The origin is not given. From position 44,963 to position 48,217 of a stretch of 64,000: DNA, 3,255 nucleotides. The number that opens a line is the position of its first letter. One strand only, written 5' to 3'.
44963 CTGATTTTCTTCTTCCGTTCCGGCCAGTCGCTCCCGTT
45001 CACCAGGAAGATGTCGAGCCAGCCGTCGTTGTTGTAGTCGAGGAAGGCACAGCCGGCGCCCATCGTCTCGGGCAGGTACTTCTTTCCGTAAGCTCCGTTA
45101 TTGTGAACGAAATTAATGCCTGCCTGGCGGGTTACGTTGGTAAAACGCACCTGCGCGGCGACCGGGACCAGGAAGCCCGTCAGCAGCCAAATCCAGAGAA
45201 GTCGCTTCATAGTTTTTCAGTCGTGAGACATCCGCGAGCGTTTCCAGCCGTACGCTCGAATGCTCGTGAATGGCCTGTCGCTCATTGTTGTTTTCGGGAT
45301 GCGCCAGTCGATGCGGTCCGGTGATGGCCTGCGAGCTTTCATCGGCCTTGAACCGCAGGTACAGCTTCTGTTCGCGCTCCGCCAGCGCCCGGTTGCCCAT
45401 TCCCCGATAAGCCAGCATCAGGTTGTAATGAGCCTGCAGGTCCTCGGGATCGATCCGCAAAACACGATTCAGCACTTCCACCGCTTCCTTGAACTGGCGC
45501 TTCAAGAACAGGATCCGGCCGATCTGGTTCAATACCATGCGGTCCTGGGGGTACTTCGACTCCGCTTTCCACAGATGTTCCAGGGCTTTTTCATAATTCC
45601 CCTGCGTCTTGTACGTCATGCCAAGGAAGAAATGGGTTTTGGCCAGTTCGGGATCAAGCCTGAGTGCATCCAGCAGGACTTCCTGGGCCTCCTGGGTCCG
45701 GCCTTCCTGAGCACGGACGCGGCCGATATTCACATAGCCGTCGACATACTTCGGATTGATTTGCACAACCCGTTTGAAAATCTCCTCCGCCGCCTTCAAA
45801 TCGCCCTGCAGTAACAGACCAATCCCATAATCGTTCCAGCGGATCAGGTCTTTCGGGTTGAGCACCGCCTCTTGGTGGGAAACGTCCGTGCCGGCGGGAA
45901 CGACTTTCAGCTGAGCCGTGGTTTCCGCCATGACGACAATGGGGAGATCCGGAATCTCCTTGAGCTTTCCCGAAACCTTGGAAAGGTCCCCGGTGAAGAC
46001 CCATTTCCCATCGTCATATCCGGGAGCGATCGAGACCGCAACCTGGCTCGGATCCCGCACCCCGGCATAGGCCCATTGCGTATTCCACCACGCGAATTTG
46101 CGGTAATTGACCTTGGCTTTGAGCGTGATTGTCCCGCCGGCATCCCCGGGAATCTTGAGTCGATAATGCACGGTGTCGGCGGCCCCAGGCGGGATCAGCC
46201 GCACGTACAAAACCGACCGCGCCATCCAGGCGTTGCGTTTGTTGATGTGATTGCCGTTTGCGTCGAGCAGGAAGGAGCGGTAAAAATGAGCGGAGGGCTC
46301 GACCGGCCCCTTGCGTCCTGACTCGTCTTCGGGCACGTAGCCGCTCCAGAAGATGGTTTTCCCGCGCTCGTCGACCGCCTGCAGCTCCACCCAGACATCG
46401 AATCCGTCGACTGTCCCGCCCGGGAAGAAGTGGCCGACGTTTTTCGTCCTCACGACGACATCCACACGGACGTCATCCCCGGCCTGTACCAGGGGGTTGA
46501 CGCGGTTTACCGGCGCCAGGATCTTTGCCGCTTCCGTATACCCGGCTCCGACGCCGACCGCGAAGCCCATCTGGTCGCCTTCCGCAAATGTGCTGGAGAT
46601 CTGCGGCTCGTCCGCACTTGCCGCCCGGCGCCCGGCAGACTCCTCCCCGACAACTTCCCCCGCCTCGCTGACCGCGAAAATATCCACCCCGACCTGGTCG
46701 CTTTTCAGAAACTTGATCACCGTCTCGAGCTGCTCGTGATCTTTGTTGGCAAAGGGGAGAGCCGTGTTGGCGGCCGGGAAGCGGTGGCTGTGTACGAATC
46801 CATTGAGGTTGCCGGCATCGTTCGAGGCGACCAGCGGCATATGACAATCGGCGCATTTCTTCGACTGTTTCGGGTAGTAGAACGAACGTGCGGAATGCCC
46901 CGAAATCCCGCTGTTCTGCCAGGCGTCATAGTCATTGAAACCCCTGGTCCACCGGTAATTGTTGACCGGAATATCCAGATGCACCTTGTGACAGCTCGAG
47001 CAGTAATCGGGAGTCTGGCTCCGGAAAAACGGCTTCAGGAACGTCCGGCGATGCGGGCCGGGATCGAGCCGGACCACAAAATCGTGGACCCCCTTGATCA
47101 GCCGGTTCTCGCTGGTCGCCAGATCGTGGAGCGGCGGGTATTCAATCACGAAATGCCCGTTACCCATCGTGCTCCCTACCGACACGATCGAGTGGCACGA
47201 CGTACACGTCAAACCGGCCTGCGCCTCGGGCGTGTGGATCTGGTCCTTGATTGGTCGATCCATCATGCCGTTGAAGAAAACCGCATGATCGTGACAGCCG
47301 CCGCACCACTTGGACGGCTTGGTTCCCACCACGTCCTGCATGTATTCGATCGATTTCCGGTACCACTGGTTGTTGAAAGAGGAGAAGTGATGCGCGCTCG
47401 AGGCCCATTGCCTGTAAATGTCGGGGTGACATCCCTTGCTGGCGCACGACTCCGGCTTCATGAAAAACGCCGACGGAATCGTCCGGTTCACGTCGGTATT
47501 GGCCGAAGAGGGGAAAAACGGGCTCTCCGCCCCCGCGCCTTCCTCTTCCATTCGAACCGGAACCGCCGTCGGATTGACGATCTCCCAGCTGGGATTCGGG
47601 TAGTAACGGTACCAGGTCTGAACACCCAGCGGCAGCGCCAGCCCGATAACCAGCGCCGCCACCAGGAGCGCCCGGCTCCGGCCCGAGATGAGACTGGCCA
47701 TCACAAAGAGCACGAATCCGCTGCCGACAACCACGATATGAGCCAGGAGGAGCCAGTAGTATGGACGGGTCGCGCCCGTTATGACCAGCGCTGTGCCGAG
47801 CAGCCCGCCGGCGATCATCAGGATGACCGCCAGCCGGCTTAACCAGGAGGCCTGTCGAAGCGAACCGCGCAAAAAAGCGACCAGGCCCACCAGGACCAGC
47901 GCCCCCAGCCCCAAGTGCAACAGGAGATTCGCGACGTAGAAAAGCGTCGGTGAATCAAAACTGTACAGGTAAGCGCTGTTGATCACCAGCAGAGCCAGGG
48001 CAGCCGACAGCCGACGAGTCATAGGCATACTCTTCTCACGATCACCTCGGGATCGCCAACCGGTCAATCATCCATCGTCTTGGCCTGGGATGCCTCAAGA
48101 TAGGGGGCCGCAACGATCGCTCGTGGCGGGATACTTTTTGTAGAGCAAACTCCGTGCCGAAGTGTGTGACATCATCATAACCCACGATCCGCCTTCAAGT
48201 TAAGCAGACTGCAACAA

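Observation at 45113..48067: Unusual protein architecture: 5-TM anchor + c554-like haem block with a CX4CH site + long TPR domain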

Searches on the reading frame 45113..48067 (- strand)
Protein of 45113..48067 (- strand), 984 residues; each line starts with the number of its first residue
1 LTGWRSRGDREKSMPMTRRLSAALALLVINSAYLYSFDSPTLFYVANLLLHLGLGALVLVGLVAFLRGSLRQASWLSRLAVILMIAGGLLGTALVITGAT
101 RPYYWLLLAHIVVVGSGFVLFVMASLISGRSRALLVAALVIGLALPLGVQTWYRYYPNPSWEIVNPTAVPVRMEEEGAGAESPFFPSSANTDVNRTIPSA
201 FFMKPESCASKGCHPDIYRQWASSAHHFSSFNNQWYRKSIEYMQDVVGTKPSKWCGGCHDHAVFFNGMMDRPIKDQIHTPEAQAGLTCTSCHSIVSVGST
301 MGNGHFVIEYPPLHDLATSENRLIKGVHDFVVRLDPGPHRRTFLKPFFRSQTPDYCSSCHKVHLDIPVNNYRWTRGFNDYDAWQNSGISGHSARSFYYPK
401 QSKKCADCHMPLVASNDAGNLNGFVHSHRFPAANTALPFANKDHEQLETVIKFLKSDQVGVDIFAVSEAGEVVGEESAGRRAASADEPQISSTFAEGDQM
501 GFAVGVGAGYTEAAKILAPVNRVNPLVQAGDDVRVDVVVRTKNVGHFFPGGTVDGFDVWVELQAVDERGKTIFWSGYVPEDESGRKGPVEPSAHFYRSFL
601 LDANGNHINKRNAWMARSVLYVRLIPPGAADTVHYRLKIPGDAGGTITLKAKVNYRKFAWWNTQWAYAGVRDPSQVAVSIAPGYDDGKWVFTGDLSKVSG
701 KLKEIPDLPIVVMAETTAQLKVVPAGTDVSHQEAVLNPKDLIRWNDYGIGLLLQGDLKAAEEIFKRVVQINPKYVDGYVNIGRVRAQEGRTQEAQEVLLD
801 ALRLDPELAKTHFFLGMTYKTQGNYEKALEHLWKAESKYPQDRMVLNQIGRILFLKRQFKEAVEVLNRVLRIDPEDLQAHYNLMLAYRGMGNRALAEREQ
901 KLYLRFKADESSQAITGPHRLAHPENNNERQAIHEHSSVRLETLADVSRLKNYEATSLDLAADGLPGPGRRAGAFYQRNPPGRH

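Call 3: search_protein_families(library=pfam, proteins=[window:45113-48067:-], max_evalue=0.1)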
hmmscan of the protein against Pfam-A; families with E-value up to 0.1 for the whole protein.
window:45113-48067:- (984 aa): 33 families (the best 25 are shown)
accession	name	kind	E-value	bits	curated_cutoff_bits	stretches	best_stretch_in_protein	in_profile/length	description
PF07719.23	TPR_2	-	5.3e-21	73.4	27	4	845-876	3-34/34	Tetratricopeptide repeat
PF13181.12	TPR_8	-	2.1e-19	68.4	25.7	3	776-807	2-33/34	Tetratricopeptide repeat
PF00515.34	TPR_1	-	6e-19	67.4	27.8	2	809-841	1-33/34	Tetratricopeptide repeat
PF14559.12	TPR_19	-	1.7e-18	67.2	25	4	751-807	1-57/68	Tetratricopeptide repeat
PF13414.12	TPR_11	-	1.1e-17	63.9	26.8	3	850-891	1-42/42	TPR repeat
PF13428.12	TPR_14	-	1e-16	60.2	23.5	2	813-850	5-42/44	Tetratricopeptide repeat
PF13424.12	TPR_12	-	5e-14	52.7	30.1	2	778-834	6-70/77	Tetratricopeptide repeat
PF13432.12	TPR_16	-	4.3e-12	46.7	32.7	3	816-876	4-64/65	Tetratricopeptide repeat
PF13431.12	TPR_17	-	1.6e-11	43.9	24.4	2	764-796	2-34/34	Tetratricopeptide repeat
PF13176.12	TPR_7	-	1.9e-07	31.1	27.9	0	779-807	3-33/36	Tetratricopeptide repeat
PF13371.12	TPR_9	-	3.1e-07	30.7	35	1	755-807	9-61/73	Tetratricopeptide repeat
PF23914.1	TPR_CcmH_CycH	-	2.4e-06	27.9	42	1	737-841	46-153/158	Cytochrome c-type biogenesis protein H TPR domain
PF12569.14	NatA_aux_su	-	6.6e-06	25.8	33.3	1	813-908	8-101/515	N-terminal acetyltransferase A, auxiliary subunit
PF13435.11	Cytochrome_C554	-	9e-06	27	20.8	1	211-293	3-84/84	Cytochrome c554 and c-prime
PF13174.12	TPR_6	-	1e-05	26.3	26.3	0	849-875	6-32/33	Tetratricopeptide repeat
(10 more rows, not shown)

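Call 4: search_protein_families(library=ncbifam, proteins=[window:45113-48067:-], max_evalue=0.1)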
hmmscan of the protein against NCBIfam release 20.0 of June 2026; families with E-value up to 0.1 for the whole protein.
window:45113-48067:- (984 aa): 32 families (the best 25 are shown)
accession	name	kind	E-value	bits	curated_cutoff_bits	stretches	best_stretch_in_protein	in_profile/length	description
NF040959.1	MamA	equivalog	5.1e-19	68.5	200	1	762-893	23-155/204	magnetosome protein MamA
TIGR02917.1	PEP_TPR_lipo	equivalog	5.2e-19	67.7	312.2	1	748-930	370-551/899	XrtA/PEP-CTERM system TPR-repeat protein PrsT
TIGR02521.1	type_IV_pilW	equivalog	6.3e-19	68.4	154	2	749-899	39-191/234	type IV pilus biogenesis/stability protein PilW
NF033758.1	gliding_GltE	equivalog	1.8e-11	43.7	225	2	749-841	228-322/411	adventurous gliding motility TPR repeat lipoprotein GltE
NF008391.2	PRK11189.1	equivalog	6.5e-09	35.7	250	1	840-905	96-161/297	lipoprotein NlpI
NF033920.0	C39_PA2778_fam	equivalog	6.8e-09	35.5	150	2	738-806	187-255/255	PA2778 family cysteine peptidase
NF033762.1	social_mot_Tgl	equivalog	1.2e-07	31.3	225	2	743-845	138-240/252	social motility TPR repeat lipoprotein Tgl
NF047371.1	FlcA_CTERM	equivalog_domain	2.8e-07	29.4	300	1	806-897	435-527/646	periplasmic flagellar collar protein FlcA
NF047558.1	TPR_END_plus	domain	1.9e-06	27.7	32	0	815-843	5-33/56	TPR end-of-group domain-containing protein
TIGR02552.1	LcrH_SycD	equivalog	2.7e-06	27.1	104.8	1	747-835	24-112/136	SycD/LcrH family type III secretion system chaperone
TIGR04510.1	mod_pep_cyc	subfamily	1.6e-05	23.6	400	2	752-869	409-527/814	putative peptide modification system cyclase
NF007302.0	PRK09782.1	equivalog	2.2e-05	22.6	1223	1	753-850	591-687/990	phage receptor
NF002725.1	PRK02603.1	equivalog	9.9e-05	22.4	143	1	814-901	40-130/173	photosystem I assembly protein Ycf3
TIGR02795.1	tol_pal_ybgF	equivalog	0.00013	22.5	90.1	1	808-871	38-104/119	tol-pal system protein YbgF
TIGR00990.1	3a0801s09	subfamily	0.00029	19.6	757.25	1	756-868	380-492/615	mitochondrial import receptor subunit TOM70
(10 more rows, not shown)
